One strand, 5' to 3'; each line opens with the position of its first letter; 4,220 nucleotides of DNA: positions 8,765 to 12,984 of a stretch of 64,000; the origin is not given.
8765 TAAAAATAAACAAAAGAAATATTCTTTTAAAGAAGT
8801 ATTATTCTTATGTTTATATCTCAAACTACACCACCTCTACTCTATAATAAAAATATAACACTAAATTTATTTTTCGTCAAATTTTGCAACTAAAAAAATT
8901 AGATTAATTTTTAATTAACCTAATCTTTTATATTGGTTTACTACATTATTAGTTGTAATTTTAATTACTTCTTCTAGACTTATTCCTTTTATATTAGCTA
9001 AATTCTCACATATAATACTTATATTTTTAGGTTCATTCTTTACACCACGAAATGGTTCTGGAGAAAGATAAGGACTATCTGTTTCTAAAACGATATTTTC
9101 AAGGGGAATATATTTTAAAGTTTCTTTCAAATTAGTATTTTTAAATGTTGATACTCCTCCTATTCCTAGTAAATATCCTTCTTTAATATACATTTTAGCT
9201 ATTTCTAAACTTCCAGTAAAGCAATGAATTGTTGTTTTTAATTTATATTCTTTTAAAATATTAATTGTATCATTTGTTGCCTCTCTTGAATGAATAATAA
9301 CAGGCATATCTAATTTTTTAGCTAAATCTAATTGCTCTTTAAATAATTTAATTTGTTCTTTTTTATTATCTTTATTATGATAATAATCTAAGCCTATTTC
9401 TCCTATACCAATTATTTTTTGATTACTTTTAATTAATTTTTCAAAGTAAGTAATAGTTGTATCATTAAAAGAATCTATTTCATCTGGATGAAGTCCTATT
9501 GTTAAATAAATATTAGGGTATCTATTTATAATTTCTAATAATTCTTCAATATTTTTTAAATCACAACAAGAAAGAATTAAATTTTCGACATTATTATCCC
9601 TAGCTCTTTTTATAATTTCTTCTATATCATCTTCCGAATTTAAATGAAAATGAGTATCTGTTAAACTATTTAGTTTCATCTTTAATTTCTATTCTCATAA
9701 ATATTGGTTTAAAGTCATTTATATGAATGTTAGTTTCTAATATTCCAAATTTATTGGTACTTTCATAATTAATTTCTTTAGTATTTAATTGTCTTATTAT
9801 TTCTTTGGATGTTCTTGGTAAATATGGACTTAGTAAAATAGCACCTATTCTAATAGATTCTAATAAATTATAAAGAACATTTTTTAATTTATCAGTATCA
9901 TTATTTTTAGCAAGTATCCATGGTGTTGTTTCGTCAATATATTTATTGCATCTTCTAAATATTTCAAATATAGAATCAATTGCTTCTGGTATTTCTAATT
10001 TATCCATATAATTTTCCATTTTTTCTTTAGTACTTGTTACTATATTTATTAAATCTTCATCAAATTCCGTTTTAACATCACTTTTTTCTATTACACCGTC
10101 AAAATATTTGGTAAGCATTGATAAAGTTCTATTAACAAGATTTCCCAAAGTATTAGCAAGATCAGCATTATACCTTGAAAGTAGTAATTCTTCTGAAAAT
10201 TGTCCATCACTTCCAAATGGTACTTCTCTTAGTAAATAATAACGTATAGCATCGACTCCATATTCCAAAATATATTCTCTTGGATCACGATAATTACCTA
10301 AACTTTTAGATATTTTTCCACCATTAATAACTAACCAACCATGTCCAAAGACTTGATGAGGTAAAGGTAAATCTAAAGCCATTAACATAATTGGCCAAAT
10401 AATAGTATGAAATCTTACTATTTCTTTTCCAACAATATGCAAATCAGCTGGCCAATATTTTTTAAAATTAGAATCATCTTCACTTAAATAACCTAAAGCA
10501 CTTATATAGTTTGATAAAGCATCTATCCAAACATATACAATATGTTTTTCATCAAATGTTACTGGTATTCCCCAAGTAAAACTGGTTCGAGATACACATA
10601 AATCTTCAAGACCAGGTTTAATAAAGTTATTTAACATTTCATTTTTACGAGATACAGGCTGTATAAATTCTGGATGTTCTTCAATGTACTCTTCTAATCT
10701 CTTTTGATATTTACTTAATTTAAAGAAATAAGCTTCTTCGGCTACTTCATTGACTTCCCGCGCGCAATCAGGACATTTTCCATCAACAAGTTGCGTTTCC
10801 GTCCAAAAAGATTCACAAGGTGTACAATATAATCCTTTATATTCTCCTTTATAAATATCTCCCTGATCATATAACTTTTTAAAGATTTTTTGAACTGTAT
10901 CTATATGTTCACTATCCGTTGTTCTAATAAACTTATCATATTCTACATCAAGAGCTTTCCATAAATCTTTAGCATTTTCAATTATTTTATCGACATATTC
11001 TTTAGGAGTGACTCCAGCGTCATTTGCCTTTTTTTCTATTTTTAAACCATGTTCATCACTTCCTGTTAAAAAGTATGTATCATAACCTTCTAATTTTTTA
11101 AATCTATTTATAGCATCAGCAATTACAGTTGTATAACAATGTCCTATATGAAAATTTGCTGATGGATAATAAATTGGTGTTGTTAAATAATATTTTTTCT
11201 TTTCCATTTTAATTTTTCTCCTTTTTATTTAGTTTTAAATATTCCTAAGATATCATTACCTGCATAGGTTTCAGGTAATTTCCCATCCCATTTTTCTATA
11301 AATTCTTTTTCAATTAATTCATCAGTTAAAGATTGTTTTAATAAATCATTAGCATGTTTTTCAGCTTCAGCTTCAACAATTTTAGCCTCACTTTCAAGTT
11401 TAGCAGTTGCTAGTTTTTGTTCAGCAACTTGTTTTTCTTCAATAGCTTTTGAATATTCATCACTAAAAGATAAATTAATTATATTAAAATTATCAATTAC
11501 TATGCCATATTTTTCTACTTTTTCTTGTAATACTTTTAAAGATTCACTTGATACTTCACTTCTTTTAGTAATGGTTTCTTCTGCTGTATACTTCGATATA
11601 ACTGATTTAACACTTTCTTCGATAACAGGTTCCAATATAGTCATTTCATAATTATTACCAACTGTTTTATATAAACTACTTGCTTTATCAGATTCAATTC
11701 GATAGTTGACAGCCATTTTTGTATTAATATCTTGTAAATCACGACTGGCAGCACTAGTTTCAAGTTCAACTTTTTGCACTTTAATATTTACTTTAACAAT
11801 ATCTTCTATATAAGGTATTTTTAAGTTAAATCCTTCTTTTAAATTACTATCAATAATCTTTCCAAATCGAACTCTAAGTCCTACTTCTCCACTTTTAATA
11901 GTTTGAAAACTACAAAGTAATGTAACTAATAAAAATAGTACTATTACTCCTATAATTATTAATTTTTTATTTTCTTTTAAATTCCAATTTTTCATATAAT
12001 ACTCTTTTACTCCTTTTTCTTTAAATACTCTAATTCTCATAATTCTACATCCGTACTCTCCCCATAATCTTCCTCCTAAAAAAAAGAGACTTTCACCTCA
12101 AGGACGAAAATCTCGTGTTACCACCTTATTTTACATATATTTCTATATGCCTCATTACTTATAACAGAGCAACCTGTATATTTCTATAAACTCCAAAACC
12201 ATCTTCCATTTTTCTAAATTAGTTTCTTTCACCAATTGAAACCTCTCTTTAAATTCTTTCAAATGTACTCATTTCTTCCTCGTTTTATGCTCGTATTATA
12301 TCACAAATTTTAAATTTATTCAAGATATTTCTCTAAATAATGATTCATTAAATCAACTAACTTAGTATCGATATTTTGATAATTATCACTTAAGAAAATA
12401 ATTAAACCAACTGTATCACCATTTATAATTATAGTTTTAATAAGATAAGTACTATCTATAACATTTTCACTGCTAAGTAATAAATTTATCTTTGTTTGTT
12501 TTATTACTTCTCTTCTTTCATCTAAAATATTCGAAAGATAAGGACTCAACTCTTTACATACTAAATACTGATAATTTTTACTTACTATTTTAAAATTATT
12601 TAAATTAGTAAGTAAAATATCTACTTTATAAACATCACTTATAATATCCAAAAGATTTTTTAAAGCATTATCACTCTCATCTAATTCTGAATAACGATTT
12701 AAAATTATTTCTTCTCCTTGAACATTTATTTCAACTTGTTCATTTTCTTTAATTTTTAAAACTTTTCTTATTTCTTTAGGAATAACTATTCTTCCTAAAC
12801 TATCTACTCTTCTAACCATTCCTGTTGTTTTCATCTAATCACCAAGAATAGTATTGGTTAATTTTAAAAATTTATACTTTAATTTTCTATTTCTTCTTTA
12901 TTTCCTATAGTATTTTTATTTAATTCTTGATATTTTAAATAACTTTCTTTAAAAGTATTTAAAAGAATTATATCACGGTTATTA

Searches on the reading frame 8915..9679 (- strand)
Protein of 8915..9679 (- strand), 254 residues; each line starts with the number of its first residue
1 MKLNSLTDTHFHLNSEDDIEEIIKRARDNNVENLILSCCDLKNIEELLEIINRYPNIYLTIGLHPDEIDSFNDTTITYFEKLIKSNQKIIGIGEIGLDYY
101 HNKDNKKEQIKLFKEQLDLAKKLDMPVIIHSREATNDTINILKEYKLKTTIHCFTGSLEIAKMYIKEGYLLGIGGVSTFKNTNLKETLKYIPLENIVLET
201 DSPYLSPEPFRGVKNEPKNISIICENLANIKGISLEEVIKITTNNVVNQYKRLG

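Call 12: search_protein_families(library=pfam, proteins=[window:8915-9679:-], max_evalue=0.0001)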
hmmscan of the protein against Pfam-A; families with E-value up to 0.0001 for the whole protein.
window:8915-9679:- (254 aa): 1 family
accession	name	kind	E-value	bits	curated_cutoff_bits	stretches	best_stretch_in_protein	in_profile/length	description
PF01026.27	TatD_DNase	-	4.9e-81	272.3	27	1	7-250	1-252/253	TatD related DNase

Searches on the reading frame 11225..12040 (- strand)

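Call 12: search_protein_families(library=pfam, proteins=[window:11225-12040:-], max_evalue=0.0001)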
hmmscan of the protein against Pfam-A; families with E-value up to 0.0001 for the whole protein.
window:11225-12040:- (271 aa): 1 family
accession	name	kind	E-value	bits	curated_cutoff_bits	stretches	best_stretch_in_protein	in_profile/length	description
PF01145.31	Band_7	-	7e-38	130.9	23.6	1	47-228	2-176/176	SPFH domain / Band 7 family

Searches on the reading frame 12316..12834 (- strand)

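Call 12: search_protein_families(library=pfam, proteins=[window:12316-12834:-], max_evalue=0.0001)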
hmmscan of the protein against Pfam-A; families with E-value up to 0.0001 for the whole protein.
window:12316-12834:- (172 aa): 2 families
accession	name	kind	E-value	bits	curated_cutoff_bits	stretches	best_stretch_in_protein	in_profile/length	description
PF04014.23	MazE_antitoxin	-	9.5e-10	38.7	24.7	1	7-45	1-40/48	Antidote-toxin recognition MazE, bacterial antitoxin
PF15714.11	SpoVT_C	-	5.7e-07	30.1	27.5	1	90-172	39-128/128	Stage V sporulation protein T C-terminal, transcription factor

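Call 64: search_protein_families(library=ncbifam, proteins=[window:12316-12834:-], max_evalue=0.01)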
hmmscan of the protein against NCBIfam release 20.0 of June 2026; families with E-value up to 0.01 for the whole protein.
window:12316-12834:- (172 aa): 7 families
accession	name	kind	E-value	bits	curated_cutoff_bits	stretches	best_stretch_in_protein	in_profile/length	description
TIGR02851.1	spore_V_T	equivalog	3.6e-27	95.4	235.9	1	2-172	1-180/180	stage V sporulation protein T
TIGR01439.1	lp_hng_hel_AbrB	domain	2.9e-12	46.1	28.3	1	8-48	2-43/44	transcriptional regulator, AbrB family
NF007429.0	PRK09974.1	equivalog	0.0011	18.9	125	1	14-66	21-73/114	type II toxin-antitoxin system PrlF family antitoxin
NF006352.0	PRK08577.1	equivalog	0.0014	18.6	140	1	3-52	3-53/136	hypothetical protein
NF040962.1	near_HgcAB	equivalog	0.0016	18.3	70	1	9-34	9-34/70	HgcAB-associated protein HgcC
NF050106.1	TA_MazE_antitoxin_Deino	equivalog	0.0023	18.1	65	1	14-46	1-33/65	type II toxin-antitoxin system MazE family antitoxin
TIGR02609.1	doc_partner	hypoth_equivalog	0.005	17.2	55.9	0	16-65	12-61/74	putative addiction module antidote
